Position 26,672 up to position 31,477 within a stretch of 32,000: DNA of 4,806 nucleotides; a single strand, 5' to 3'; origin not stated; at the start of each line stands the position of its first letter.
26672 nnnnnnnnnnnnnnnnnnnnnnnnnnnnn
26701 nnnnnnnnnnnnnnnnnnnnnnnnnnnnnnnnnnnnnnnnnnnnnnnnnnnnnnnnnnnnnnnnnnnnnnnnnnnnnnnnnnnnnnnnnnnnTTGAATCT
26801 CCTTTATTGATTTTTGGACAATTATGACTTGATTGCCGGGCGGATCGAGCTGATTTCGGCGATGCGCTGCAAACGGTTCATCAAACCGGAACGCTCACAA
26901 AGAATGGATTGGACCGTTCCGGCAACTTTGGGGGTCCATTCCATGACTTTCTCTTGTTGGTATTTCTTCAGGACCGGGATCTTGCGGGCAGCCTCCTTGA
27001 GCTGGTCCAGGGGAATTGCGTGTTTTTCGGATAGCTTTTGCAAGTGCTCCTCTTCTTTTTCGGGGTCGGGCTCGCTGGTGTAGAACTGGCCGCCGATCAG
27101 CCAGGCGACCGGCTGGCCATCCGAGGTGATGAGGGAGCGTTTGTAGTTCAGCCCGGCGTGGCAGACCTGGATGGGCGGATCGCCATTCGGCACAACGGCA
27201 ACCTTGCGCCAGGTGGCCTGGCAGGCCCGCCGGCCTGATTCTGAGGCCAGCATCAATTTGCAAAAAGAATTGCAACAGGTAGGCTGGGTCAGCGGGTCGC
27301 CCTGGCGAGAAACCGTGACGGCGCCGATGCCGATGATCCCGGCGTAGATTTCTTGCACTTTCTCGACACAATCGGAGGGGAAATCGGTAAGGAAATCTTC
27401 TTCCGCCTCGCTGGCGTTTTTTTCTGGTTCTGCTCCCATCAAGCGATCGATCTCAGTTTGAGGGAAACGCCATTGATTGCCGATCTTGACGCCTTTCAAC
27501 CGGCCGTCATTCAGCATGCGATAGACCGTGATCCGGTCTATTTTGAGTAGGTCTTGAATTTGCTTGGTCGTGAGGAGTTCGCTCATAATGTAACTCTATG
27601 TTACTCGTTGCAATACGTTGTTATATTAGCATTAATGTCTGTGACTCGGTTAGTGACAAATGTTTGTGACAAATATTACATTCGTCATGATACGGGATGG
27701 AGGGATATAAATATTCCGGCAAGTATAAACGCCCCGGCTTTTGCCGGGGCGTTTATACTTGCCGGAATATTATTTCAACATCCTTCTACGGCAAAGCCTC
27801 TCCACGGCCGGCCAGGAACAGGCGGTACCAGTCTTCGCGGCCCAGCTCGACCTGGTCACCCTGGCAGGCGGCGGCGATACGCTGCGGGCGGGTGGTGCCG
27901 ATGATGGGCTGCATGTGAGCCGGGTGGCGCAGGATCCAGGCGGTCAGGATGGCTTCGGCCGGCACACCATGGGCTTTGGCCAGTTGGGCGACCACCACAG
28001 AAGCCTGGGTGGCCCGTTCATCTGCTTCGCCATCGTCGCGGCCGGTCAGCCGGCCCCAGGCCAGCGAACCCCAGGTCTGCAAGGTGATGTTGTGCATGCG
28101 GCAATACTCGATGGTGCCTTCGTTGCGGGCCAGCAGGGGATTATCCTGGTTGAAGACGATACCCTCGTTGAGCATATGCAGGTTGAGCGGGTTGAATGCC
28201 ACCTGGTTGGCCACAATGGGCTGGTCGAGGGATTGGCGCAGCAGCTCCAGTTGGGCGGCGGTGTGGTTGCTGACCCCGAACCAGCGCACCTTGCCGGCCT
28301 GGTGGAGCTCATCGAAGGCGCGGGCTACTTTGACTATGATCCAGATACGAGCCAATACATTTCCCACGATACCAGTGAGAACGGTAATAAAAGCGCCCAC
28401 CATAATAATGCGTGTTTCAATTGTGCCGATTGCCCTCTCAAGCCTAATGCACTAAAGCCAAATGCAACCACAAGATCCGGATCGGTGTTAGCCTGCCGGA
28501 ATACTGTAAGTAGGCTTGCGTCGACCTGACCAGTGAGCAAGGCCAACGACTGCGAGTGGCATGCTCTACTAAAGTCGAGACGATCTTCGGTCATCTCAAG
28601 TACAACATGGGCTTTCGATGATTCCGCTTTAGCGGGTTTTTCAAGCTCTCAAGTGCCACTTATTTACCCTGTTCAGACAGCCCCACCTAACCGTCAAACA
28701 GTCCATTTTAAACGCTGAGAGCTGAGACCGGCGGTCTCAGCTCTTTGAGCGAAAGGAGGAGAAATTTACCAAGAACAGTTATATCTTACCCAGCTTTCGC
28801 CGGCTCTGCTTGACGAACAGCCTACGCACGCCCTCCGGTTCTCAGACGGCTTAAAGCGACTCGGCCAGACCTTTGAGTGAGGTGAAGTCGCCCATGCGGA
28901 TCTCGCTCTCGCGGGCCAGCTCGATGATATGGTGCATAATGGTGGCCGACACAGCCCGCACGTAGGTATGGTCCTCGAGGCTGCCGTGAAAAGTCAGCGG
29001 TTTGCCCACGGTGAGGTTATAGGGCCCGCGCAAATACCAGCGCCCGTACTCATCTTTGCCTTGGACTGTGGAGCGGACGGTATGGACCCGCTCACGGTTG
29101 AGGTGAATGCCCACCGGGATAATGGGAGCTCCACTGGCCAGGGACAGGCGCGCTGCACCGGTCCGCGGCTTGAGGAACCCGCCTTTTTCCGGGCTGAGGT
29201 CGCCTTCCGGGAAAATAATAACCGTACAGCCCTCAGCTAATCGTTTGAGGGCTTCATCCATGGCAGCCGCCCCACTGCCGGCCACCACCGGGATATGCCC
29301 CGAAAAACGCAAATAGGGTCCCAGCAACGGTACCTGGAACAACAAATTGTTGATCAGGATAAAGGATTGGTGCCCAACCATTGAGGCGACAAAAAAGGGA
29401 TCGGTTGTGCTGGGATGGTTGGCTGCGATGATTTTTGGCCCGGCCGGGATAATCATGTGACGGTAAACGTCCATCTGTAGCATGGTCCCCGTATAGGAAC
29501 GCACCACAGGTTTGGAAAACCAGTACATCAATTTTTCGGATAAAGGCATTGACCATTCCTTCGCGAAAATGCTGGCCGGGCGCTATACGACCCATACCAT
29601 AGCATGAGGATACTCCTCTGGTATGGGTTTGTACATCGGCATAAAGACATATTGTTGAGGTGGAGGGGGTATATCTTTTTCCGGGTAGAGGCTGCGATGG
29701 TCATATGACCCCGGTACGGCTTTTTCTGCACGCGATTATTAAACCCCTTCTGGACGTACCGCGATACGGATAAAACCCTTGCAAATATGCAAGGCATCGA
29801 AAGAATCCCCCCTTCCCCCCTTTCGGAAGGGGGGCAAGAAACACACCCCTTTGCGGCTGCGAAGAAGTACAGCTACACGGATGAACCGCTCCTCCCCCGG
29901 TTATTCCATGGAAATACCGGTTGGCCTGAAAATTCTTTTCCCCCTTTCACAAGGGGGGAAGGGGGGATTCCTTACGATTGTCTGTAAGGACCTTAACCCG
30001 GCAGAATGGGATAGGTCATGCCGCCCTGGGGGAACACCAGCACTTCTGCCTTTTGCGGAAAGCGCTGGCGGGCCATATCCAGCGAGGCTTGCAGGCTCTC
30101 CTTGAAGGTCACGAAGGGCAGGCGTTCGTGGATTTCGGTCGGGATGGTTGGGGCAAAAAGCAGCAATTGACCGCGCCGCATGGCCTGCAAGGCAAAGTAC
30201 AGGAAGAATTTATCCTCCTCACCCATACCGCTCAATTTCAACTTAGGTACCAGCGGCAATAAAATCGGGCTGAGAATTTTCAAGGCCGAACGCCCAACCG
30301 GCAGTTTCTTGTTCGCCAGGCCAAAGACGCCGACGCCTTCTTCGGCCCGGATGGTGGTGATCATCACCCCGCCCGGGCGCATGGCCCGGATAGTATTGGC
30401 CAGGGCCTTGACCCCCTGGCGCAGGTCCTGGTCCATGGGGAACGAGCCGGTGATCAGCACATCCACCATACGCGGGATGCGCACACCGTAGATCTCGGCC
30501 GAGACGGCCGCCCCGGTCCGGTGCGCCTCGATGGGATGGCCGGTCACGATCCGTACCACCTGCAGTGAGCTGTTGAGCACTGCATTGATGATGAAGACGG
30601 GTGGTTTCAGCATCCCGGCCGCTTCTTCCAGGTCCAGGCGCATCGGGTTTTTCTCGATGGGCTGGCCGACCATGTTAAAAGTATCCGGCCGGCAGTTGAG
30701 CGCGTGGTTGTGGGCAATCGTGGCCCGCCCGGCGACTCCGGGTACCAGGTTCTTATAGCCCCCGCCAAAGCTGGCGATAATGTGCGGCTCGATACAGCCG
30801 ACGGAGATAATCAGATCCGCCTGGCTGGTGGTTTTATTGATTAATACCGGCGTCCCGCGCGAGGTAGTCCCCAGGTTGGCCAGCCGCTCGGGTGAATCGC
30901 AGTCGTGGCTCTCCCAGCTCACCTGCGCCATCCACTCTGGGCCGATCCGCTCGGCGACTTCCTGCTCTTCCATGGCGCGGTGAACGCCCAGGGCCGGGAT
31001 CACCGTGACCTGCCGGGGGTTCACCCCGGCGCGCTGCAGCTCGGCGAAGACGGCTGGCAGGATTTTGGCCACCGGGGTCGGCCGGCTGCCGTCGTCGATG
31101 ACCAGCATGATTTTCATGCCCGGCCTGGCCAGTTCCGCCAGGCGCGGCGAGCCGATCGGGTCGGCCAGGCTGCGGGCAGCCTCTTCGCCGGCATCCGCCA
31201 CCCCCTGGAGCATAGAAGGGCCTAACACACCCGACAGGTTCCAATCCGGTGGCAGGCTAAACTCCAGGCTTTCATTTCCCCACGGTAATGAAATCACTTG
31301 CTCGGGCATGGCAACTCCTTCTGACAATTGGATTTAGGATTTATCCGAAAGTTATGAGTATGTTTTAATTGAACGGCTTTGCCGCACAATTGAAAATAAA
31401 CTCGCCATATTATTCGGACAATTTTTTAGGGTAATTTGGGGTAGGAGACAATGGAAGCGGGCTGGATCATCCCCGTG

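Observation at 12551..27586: Isp-type [NiFe] hydrogenase embedded in a TusA/DsrE/LbpA sulfur-carrier and lipoylation supercluster with no sHdr genes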

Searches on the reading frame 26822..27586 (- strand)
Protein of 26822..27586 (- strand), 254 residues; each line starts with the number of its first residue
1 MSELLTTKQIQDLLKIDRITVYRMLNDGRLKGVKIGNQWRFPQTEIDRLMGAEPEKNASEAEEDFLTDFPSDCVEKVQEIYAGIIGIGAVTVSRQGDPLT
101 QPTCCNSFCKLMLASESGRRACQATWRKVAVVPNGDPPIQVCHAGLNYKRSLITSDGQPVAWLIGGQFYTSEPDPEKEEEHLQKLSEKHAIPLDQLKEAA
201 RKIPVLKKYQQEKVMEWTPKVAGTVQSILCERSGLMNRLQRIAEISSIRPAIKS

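Call 6: search_protein_families(library=pfam, proteins=[window:26822-27586:-], max_evalue=0.01)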
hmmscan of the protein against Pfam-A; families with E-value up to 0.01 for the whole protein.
window:26822-27586:- (254 aa): 2 families
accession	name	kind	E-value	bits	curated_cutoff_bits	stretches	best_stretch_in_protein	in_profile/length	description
PF10114.15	PocR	-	4.5e-27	95.2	23.9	1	72-224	6-156/162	Sensory domain found in PocR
PF12728.13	HTH_17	-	2.2e-13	50.7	27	1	4-50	1-47/51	Helix-turn-helix domain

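Call 61: search_protein_families(library=ncbifam, proteins=[window:26822-27586:-], max_evalue=0.001)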
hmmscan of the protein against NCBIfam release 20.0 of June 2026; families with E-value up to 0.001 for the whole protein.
window:26822-27586:- (254 aa): 3 families
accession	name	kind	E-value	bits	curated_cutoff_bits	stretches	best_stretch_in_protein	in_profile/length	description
TIGR01764.1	excise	domain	1.2e-10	41.5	28.8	1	4-50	1-47/49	excisionase family DNA-binding protein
NF047737.1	antiphage_MADS1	equivalog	6.2e-10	39.2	80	1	3-47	2-46/49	methylation-associated defense system helix-turn-helix domain-containing protein MAD1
NF047788.1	TransRegPocR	equivalog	0.0001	21.7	500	1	70-206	6-140/296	transcriptional regulator PocR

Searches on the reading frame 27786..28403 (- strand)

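Call 7: search_protein_families(library=pfam, proteins=[window:27786-28403:-], max_evalue=0.01)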
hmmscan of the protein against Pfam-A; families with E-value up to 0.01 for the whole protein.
window:27786-28403:- (205 aa): 2 families
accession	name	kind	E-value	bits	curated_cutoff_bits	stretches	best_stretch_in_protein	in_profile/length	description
PF00248.27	Aldo_ket_red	-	8.1e-24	84.6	24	1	24-187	118-278/291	Aldo/keto reductase family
PF18305.6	DNA_pol_A_exoN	-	0.0014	19.4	23.5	1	123-168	11-56/87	3' to 5' exonuclease C-terminal domain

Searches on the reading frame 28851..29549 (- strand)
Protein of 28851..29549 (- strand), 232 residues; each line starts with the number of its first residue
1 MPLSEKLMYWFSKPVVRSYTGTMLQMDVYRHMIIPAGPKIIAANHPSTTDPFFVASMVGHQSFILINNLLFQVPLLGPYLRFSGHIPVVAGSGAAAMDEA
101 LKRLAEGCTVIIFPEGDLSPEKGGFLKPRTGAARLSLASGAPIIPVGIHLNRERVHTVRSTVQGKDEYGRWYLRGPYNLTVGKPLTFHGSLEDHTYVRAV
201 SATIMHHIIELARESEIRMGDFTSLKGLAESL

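Call 7: search_protein_families(library=pfam, proteins=[window:28851-29549:-], max_evalue=0.01)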
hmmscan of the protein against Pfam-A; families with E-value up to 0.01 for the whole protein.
window:28851-29549:- (232 aa): 1 family
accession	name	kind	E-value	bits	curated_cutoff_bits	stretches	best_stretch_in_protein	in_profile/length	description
PF01553.26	Acyltransferase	-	7.7e-21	74.7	23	1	33-148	9-131/132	Acyltransferase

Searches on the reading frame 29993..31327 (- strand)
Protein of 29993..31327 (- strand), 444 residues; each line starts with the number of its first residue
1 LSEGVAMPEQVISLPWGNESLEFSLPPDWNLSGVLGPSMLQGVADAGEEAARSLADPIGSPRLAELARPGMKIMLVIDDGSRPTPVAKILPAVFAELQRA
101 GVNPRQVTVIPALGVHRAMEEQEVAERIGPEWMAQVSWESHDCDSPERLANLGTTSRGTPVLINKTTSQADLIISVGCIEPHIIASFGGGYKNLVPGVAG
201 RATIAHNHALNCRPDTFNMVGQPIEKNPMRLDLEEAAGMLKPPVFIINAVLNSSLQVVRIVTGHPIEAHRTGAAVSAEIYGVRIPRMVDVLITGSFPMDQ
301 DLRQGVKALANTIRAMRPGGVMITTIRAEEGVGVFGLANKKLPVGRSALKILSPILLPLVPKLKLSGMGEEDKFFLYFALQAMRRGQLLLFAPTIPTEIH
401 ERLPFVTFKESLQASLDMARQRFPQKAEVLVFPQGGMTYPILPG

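Call 7: search_protein_families(library=pfam, proteins=[window:29993-31327:-], max_evalue=0.01)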
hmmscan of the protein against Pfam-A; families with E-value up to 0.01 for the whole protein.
window:29993-31327:- (444 aa): 3 families
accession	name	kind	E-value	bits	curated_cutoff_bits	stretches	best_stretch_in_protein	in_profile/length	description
PF09861.14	Lar_N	-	6.1e-56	189.3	23.3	1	17-211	2-195/204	Lactate racemase N-terminal domain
PF04015.17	DUF362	-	1.6e-05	25.5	24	1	90-250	23-142/200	Domain of unknown function (DUF362)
PF21113.2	LarA_C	-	3.1e-05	24.4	25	1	290-333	8-53/152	Lactate racemase C-terminal domain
